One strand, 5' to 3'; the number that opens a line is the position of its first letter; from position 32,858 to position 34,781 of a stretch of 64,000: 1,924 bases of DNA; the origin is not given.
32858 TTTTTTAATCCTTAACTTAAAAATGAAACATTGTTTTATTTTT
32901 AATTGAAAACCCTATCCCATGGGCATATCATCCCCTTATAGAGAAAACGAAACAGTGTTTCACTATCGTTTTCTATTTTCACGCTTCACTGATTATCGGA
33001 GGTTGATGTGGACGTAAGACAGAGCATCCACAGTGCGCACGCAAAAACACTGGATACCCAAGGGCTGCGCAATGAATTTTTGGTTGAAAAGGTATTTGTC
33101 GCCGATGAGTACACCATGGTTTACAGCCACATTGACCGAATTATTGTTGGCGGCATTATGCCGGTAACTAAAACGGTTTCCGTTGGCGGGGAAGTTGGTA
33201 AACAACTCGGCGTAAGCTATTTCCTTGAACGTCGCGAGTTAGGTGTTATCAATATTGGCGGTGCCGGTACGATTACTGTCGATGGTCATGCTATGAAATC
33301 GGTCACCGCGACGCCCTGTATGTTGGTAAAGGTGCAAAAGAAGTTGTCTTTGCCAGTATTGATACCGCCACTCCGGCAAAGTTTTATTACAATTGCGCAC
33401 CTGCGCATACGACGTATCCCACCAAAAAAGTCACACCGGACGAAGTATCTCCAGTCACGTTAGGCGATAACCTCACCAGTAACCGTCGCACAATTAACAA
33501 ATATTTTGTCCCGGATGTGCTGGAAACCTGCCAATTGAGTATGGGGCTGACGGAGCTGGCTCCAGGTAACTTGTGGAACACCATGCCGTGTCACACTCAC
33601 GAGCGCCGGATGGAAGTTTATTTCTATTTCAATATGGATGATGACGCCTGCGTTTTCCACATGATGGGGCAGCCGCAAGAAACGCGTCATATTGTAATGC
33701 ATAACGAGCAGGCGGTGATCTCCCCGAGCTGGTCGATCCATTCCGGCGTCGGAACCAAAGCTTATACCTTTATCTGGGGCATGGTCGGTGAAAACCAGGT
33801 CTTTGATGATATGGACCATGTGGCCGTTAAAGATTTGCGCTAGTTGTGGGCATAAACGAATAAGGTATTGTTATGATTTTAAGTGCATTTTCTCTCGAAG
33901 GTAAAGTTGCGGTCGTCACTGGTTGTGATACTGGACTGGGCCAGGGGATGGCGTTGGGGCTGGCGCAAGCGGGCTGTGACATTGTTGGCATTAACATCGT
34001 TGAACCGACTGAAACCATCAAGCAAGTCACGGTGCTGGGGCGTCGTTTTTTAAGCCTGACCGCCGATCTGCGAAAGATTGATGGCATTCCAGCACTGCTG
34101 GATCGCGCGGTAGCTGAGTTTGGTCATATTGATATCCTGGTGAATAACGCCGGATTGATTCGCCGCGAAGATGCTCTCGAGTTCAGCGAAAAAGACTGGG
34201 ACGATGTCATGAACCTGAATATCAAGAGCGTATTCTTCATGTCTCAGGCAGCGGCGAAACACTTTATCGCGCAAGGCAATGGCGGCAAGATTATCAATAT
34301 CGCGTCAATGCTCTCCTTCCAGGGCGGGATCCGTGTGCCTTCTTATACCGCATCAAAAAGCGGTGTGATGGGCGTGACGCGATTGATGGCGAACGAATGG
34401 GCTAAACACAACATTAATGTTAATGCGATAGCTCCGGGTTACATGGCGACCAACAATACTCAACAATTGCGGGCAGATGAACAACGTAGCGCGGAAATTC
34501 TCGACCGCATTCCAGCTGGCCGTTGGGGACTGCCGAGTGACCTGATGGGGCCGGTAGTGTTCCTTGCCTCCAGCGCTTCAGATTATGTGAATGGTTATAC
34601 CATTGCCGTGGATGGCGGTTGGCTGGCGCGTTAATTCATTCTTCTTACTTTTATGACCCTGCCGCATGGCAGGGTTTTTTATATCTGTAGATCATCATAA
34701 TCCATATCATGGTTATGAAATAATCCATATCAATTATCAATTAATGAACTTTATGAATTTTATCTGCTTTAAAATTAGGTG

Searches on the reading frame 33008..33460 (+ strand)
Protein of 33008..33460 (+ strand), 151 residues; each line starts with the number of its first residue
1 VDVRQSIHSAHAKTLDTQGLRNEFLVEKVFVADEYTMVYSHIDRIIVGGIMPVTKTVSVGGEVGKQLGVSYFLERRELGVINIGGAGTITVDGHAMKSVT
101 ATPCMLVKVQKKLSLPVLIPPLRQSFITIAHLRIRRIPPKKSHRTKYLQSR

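Call 11: list_cluster_members(proteins=[window:33008-33460:+, window:33517-33840:+, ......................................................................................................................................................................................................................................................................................])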
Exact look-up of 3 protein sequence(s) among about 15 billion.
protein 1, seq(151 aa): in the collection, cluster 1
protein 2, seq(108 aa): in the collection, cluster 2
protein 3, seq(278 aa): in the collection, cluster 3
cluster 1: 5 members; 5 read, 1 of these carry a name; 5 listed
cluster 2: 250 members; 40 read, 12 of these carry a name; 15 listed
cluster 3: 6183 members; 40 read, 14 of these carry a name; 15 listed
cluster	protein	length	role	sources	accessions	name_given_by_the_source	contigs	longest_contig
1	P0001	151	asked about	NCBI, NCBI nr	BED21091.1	hypothetical protein VEE46_08590 [Escherichia coli]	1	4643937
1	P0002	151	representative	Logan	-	-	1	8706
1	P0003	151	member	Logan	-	-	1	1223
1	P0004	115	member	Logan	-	-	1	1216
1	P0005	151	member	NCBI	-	-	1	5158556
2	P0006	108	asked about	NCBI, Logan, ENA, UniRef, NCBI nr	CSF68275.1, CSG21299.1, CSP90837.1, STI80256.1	5-keto-4-deoxyuronate isomerase [Escherichia coli] | 5-dehydro-4-deoxy-D-glucuronate isomerase n=1 Tax=Escherichia coli TaxID=562 ... | 5-keto-4-deoxyuronate isomerase [Shigella sonnei]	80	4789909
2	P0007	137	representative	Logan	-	-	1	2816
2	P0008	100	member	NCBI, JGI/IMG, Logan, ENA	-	4-deoxy-L-threo-5-hexosulose-uronate ketol-isomerase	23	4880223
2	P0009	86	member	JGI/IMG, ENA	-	4-deoxy-L-threo-5-hexosulose-uronate ketol-isomerase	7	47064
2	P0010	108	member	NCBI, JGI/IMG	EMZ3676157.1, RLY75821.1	5-dehydro-4-deoxy-D-glucuronate isomerase, partial [Escherichia coli]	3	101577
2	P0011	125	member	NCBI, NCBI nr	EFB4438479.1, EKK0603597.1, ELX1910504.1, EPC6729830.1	5-deoxy-glucuronate isomerase, partial [Escherichia coli O51:H10] | 5-dehydro-4-deoxy-D-glucuronate isomerase [Escherichia coli]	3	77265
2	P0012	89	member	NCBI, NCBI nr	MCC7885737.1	5-dehydro-4-deoxy-D-glucuronate isomerase, partial [Escherichia coli] | 5-dehydro-4-deoxy-D-glucuronate isomerase [Escherichia coli]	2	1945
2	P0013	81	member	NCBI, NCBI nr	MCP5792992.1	5-deoxy-glucuronate isomerase, partial [Klebsiella pneumoniae] | 5-deoxy-glucuronate isomerase [Klebsiella pneumoniae]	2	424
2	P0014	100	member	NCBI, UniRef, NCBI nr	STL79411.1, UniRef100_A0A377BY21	5-keto-4-deoxyuronate isomerase [Escherichia coli] | 5-dehydro-4-deoxy-D-glucuronate isomerase n=1 Tax=Escherichia coli TaxID=562 ...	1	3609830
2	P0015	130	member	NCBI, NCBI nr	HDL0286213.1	TPA: 5-dehydro-4-deoxy-D-glucuronate isomerase, partial [Escherichia coli] | 5-dehydro-4-deoxy-D-glucuronate isomerase [Escherichia coli]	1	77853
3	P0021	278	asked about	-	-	5-dehydro-4-deoxy-D-glucuronate isomerase [Escherichia coli] | 4-deoxy-L-threo-5-hexosulose-uronate ketol-isomerase n=27 Tax=Enterobacteriaceae ... | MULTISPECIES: 5-dehydro-4-deoxy-D-glucuronate isomerase [Enterobacteriaceae]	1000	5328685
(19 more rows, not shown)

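Call 13: find_encoding_contigs(protein=P0001, flank=3000, max_places=10)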
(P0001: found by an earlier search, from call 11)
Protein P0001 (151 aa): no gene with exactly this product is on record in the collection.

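Call 19: search_protein_families(library=pfam, proteins=[P0001, P0021])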
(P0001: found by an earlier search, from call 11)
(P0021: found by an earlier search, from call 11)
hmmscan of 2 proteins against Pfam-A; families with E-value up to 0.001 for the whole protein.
P0001 (151 aa): 0 families

P0021 (278 aa): 1 family
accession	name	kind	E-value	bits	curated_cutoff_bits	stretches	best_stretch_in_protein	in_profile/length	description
PF04962.18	KduI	-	1.5e-38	133.1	23.9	1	31-273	8-261/262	KduI/IolB family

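Call 20: search_solved_structures(query=P0021, show_alignments=1)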
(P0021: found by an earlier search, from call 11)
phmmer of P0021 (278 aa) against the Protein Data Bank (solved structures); distinct sequences matched with E-value up to 0.001: 7.
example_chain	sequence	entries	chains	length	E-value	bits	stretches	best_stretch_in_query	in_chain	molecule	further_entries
1x8m_A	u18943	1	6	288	5.5e-193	642.5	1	1-278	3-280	4-deoxy-L-threo-5-hexosulose-uronate ketol-isomerase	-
1xru_A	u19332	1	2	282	5.6e-192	639.2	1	1-277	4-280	4-deoxy-L-threo-5-hexosulose-uronate ketol-isomerase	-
1ywk_A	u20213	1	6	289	7.7e-100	337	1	4-277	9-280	4-deoxy-L-threo-5-hexosulose-uronate ketol-isomerase 1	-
7e4s_A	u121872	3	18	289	5.5e-91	307.9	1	12-278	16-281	5-dehydro-4-deoxy-D-glucuronate isomerase | 4-deoxy-L-threo-5-hexosulose-uronate ketol-isomerase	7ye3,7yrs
9kcz_A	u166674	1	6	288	3.5e-86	292.2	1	2-278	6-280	4-deoxy-L-threo-5-hexosulose-uronate ketol-isomerase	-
7vgk_A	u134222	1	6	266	8.1e-85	287.7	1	12-264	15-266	4-deoxy-L-threo-5-hexosulose-uronate ketol-isomerase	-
9kd0_A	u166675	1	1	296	3.7e-83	282.2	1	11-277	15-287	4-deoxy-L-threo-5-hexosulose-uronate ketol-isomerase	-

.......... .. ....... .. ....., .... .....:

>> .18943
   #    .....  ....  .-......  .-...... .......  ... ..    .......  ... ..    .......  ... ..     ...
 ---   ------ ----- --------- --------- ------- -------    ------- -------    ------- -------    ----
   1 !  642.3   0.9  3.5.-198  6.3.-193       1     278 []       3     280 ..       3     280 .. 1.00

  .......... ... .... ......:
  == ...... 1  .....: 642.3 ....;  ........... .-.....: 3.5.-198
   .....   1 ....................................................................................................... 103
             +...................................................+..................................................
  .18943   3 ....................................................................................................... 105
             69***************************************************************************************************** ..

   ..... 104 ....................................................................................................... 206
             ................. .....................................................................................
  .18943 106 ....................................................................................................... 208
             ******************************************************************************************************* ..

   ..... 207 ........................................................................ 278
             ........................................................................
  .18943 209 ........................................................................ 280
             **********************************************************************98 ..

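Call 23: find_encoding_contigs(protein=P0006, flank=2500, max_places=8)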
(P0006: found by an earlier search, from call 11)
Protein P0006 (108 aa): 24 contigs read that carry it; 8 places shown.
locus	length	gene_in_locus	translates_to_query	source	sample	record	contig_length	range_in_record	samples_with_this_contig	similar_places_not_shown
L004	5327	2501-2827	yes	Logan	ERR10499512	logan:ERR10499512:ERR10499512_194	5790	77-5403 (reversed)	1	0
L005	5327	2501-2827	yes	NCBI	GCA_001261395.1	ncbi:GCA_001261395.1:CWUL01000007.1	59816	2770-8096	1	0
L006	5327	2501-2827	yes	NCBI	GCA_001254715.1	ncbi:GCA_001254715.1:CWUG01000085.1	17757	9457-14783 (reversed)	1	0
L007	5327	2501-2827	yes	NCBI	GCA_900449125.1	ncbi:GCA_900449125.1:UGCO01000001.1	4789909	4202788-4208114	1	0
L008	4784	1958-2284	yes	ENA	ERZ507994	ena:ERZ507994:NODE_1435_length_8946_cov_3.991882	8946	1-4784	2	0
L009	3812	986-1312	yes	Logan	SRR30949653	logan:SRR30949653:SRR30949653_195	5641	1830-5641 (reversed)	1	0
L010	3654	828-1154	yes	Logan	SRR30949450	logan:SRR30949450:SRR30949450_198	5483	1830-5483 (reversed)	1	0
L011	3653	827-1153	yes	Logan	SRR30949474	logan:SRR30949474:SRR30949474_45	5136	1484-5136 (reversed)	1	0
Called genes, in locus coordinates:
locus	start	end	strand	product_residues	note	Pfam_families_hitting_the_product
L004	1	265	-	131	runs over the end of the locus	PF01490:Aa_trans (weak)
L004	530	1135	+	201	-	PF00108:Thiolase_N, PF00109:ketoacyl-synt (weak)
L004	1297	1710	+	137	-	PF02803:Thiolase_C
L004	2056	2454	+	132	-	-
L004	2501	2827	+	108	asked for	PF04962:KduI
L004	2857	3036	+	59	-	PF00106:adh_short (weak)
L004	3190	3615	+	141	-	PF00106:adh_short, PF13561:adh_short_C2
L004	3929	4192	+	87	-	PF00083:Sugar_tr, PF07690:MFS_1 (weak)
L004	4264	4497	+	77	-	PF00083:Sugar_tr, PF07690:MFS_1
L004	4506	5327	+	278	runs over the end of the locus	PF00083:Sugar_tr, PF07690:MFS_1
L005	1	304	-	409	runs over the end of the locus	-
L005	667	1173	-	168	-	-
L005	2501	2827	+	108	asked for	PF04962:KduI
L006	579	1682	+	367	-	PF00108:Thiolase_N, PF00109:ketoacyl-synt (weak), PF02803:Thiolase_C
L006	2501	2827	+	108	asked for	PF04962:KduI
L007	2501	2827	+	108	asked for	PF04962:KduI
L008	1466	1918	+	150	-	PF04962:KduI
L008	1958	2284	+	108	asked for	PF04962:KduI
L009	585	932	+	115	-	PF04962:KduI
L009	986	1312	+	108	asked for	PF04962:KduI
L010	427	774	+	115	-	PF04962:KduI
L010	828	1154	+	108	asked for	PF04962:KduI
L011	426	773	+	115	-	PF04962:KduI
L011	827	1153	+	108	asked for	PF04962:KduI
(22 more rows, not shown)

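Call 52: search_protein_families(library=ncbifam, proteins=[P0021, P0001])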
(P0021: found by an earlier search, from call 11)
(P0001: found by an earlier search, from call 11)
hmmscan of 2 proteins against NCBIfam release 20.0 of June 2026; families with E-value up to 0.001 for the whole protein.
P0021 (278 aa): 2 families
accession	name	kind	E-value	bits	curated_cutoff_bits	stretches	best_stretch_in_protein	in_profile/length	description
NF002091.1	PRK00924.1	equivalog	5.4e-137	455.7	250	1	1-278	1-277/277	5-dehydro-4-deoxy-D-glucuronate isomerase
TIGR04378.1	myo_inos_iolB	equivalog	1.4e-08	34.6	205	1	73-253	30-220/247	5-deoxy-glucuronate isomerase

P0001 (151 aa): 1 family
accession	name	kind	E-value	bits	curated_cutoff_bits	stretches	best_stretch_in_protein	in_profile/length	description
NF002091.1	PRK00924.1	equivalog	4.2e-32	111.7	250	1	1-97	1-96/277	5-dehydro-4-deoxy-D-glucuronate isomerase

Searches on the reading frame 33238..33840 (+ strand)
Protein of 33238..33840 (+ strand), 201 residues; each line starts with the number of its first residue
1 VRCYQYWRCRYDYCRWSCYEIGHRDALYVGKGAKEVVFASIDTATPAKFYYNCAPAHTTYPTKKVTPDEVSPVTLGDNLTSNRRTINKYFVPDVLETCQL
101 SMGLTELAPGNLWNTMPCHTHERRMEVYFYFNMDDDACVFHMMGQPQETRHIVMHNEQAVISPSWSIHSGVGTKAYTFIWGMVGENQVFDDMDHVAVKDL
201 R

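Call 19: search_protein_families(library=pfam, proteins=[window:33238-33840:+])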
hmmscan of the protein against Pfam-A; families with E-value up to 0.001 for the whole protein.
window:33238-33840:+ (201 aa): 1 family
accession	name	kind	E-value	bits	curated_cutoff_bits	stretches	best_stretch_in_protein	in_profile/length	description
PF04962.18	KduI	-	1.4e-32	113.5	23.9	1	15-196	74-261/262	KduI/IolB family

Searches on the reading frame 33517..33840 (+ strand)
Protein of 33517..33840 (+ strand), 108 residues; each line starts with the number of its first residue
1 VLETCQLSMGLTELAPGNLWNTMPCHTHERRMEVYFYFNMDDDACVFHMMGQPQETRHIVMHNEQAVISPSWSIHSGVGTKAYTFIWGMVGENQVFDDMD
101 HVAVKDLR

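Call 19: search_protein_families(library=pfam, proteins=[P0001, P0021])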
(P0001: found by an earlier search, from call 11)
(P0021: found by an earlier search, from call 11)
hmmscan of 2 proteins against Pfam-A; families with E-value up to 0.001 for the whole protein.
P0001 (151 aa): 0 families

P0021 (278 aa): 1 family
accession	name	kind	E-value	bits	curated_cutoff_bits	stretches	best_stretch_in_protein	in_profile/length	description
PF04962.18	KduI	-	1.5e-38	133.1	23.9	1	31-273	8-261/262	KduI/IolB family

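Call 52: search_protein_families(library=ncbifam, proteins=[P0021, P0001, window:33517-33840:+])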
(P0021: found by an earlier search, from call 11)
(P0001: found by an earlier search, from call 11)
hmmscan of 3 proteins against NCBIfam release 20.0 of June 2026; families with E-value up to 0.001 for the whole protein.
P0021 (278 aa): 2 families
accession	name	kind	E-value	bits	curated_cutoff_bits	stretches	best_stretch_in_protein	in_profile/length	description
NF002091.1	PRK00924.1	equivalog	5.4e-137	455.7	250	1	1-278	1-277/277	5-dehydro-4-deoxy-D-glucuronate isomerase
TIGR04378.1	myo_inos_iolB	equivalog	1.4e-08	34.6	205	1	73-253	30-220/247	5-deoxy-glucuronate isomerase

P0001 (151 aa): 1 family
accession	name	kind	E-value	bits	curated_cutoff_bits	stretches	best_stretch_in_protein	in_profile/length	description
NF002091.1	PRK00924.1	equivalog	4.2e-32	111.7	250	1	1-97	1-96/277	5-dehydro-4-deoxy-D-glucuronate isomerase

window:33517-33840:+ (108 aa): 1 family
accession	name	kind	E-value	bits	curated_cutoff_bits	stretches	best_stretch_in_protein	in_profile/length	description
NF002091.1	PRK00924.1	equivalog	1.6e-65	221.3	250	1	2-108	171-277/277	5-dehydro-4-deoxy-D-glucuronate isomerase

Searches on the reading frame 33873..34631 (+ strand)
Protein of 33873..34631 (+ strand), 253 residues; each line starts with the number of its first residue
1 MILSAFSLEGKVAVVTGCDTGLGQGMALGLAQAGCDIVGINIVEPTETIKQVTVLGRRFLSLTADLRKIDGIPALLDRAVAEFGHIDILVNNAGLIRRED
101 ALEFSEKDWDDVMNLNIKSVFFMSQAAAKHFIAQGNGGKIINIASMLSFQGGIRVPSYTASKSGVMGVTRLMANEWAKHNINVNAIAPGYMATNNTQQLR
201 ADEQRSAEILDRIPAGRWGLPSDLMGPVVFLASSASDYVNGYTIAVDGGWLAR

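Call 19: search_protein_families(library=pfam, proteins=[window:33873-34631:+])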
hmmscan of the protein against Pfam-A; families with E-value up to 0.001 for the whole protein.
window:33873-34631:+ (253 aa): 3 families
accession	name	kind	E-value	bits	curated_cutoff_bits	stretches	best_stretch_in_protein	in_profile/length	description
PF00106.31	adh_short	-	2.8e-57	193.8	26.6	1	11-203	1-194/195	short chain dehydrogenase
PF13561.12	adh_short_C2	-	3e-54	184.5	27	1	20-250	6-235/236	Enoyl-(Acyl carrier protein) reductase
PF08659.16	KR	-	7.8e-05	23.1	22.6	1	14-163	4-154/180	KR domain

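Call 52: search_protein_families(library=ncbifam, proteins=[window:33873-34631:+])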
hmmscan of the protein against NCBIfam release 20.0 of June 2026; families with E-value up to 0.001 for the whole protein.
window:33873-34631:+ (253 aa): 223 families (the best 25 are shown)
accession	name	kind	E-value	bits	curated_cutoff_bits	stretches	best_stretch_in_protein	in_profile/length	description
NF006528.0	PRK08993.1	subfamily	1.2e-166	552.4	430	1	1-253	1-253/253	2-dehydro-3-deoxy-D-gluconate 5-dehydrogenase KduD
TIGR01832.1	kduD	equivalog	4.9e-137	455.3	338.85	1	6-253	1-248/248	2-dehydro-3-deoxy-D-gluconate 5-dehydrogenase KduD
NF005390.0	PRK06935.1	equivalog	1.4e-106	355.6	369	1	3-253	8-258/258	2-dehydro-3-deoxy-D-gluconate 5-dehydrogenase KduD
NF005488.0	PRK07097.1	equivalog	7.5e-65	218.7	369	1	3-252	3-259/266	gluconate 5-dehydrogenase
NF006070.0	PRK08213.1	subfamily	1e-63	215.3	279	1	2-250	4-256/259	gluconate 5-dehydrogenase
NF005983.0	PRK08085.1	equivalog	5.8e-63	212.9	408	1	5-252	4-252/254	gluconate 5-dehydrogenase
NF005711.0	PRK07523.1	subfamily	8e-62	209.1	413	1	3-250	3-251/255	SDR family oxidoreductase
NF005309.0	PRK06841.1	subfamily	6.9e-61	206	286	1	4-250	9-252/255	GolD/DthD family dehydrogenase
NF005559.1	PRK07231.1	subfamily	2.5e-60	204.1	215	1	8-251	2-248/249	glucose 1-dehydrogenase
TIGR01830.1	3oxo_ACP_reduc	equivalog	5.8e-59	199.7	297.75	1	13-249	1-237/239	3-oxoacyl-[acyl-carrier-protein] reductase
NF004778.0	PRK06124.1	equivalog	7e-57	192.7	303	1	2-252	3-254/256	SDR family oxidoreductase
NF009384.0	PRK12743.1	equivalog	1e-55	188.7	264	1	10-251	6-248/258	SDR family oxidoreductase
TIGR03971.1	SDR_subfam_1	subfamily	8.9e-55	185.9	300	1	8-252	1-270/271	mycofactocin-coupled SDR family oxidoreductase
NF004774.0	PRK06114.1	equivalog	1.3e-54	185.3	360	1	5-252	11-261/262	SDR family oxidoreductase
NF053807.1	RhamDHLra1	equivalog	1.5e-54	185.4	400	1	8-250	2-247/252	L-rhamnose 1-dehydrogenase Lra1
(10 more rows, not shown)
